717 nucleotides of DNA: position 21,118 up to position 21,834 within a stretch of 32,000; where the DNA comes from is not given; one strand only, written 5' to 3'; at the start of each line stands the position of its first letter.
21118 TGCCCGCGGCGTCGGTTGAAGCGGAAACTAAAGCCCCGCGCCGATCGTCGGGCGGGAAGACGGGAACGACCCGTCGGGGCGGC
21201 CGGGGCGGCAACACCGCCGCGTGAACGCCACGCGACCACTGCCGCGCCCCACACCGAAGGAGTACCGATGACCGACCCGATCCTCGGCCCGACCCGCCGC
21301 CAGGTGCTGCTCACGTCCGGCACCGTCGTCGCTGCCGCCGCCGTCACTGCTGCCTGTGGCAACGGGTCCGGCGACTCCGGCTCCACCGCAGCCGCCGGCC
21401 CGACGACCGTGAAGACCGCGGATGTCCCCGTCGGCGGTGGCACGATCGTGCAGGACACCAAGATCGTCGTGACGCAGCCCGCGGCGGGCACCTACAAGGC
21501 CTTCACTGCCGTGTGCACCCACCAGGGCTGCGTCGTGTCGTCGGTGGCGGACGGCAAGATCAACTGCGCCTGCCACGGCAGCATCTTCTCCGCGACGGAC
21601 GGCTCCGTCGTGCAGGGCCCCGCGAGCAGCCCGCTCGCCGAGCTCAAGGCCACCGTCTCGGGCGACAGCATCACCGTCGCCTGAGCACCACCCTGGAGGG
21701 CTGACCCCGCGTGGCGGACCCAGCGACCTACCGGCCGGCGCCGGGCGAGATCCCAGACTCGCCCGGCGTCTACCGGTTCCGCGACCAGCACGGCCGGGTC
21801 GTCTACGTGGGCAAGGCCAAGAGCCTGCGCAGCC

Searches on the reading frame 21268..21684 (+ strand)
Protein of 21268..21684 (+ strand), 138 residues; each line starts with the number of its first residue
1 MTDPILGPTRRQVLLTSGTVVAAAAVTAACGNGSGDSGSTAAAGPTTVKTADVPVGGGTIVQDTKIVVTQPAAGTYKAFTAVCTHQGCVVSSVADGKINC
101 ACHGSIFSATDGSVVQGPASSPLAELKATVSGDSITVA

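Call 78: search_protein_families(library=pfam, proteins=[window:21268-21684:+], max_evalue=0.001)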
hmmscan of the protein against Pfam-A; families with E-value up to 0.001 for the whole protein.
window:21268-21684:+ (138 aa): 1 family
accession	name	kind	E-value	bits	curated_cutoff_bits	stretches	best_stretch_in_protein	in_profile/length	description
PF00355.32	Rieske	-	5.2e-13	49.1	20.3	1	58-125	18-86/88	Rieske [2Fe-2S] domain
